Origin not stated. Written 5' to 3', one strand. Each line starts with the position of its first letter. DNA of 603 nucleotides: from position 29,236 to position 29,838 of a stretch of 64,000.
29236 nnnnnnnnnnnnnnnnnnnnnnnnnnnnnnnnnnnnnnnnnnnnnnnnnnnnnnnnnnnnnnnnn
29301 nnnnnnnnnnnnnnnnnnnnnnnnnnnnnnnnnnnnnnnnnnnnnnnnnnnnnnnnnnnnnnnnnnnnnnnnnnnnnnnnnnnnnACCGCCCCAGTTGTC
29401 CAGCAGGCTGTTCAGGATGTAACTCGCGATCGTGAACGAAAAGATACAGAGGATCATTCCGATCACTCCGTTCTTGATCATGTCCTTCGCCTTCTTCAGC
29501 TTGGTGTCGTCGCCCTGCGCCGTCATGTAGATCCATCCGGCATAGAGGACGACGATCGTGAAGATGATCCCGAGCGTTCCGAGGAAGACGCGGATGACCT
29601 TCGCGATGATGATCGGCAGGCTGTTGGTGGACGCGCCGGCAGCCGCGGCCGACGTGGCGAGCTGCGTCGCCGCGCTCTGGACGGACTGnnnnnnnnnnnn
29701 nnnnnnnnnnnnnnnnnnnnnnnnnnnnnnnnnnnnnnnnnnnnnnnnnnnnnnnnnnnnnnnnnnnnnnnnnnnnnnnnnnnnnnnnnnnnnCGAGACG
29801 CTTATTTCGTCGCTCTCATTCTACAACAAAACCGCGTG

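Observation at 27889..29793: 634-aa secreted protein with pilin-like N-terminus and SbsA/Big-type Ig domains - candidate minor subunit or stalk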

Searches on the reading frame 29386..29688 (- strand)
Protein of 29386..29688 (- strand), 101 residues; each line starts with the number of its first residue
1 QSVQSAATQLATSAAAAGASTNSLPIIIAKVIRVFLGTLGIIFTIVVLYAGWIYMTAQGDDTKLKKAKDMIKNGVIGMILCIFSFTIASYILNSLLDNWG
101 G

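Call 40: search_solved_structures(query=A2, max_evalue=10, show_alignments=3)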
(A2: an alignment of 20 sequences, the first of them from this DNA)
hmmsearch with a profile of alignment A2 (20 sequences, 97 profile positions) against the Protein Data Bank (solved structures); distinct sequences matched with E-value up to 10: 0.

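Call 86: predict_structure(alignment_id=A3)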
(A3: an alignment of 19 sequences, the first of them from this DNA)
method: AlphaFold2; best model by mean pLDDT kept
length: 101 residues; sequences in the alignment: 19
mean_pLDDT: 75.7   pTM: 0.47
mean pLDDT of the five models: 75.7, 71.2, 69.6, 69.2, 68.7
residues with pLDDT >= 90: 0; 70-90: 75; 50-70: 23; < 50: 3
segments of 3 or more residues with pLDDT < 50: 18-20
pLDDT, mean of each block of 10 residues (from residue 1): 61 56 70 83 85 80 82 85 83 74 51
secondary structure, 60 per line:
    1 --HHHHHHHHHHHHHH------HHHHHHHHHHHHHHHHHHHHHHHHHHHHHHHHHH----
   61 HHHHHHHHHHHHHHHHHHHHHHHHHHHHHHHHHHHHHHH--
elements in order: H3-16 H23-56 H61-99

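Call 88: fold_search(model_id=the predicted structure, library=pdb)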
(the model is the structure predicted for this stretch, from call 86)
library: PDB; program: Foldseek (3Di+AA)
matches with E <= 10: 147; with E <= 0.001: 0
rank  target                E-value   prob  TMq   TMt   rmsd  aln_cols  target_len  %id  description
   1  6b87_C                8.4e-01  0.96  0.62  0.62   2.7        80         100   14  Crystal structure of transmembrane protein TMHC2_E (released 2018-03-14)
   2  6b87_D                9.6e-01  0.82  0.55  0.55   4.8        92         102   15  Crystal structure of transmembrane protein TMHC2_E (released 2018-03-14)
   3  6b87_B                1.2e+00  0.87  0.63  0.66   3.1        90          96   13  Crystal structure of transmembrane protein TMHC2_E (released 2018-03-14)
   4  3etx_B                1.7e+00  0.80  0.67  0.64   9.3       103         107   13  Crystal structure of bacterial adhesin FadA L14A mutant (released 2008-12-02)
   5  6b87_A                1.8e+00  0.85  0.62  0.62   2.8        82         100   13  Crystal structure of transmembrane protein TMHC2_E (released 2018-03-14)
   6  5da9_A                2.1e+00  0.54  0.51  0.15   3.3        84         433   14  ATP-gamma-S bound Rad50 from Chaetomium thermophilum in complex with the Rad50-binding domain of Mre11 (released 2016-03-02)
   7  8h2j_B                2.3e+00  0.47  0.50  0.54   3.7        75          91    9  Structure of Acb2 complexed with 3',3'-cGAMP (released 2023-02-22)
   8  8h2x_E                2.7e+00  0.47  0.50  0.55   3.3        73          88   10  Structure of Acb2 (released 2023-02-22)
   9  8h2x_F                2.8e+00  0.44  0.50  0.56   3.2        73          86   10  Structure of Acb2 (released 2023-02-22)
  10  4ayt                  2.8e+00  0.20  0.41  0.11   5.1        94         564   13  STRUCTURE OF THE HUMAN MITOCHONDRIAL ABC TRANSPORTER, ABCB10 (released 2012-07-11)
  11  5j10_A                3.0e+00  0.75  0.56  0.78   1.8        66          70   15  De novo design of protein homo-oligomers with modular hydrogen bond network-mediated specificity (released 2016-05-25)
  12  1skv_A                3.0e+00  0.20  0.32  0.48   5.1        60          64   15  Crystal Structure of D-63 from Sulfolobus Spindle Virus 1 (released 2004-07-13)
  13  8szz_0                3.2e+00  0.75  0.58  0.80   1.7        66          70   17  CryoEM Structure of Computationally Designed Nanocage O32-ZL4 (released 2023-11-01)
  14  2gl2_A                3.4e+00  0.51  0.64  0.63   9.4       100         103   11  Crystal structure of the tetra mutant (T66G,R67G,F68G,Y69G) of bacterial adhesin FadA (released 2007-04-10)
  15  2dq0_A                3.4e+00  0.16  0.33  0.11   5.6        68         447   12  Crystal structure of seryl-tRNA synthetase from Pyrococcus horikoshii complexed with a seryl-adenylate analog (released 2007-06-05)
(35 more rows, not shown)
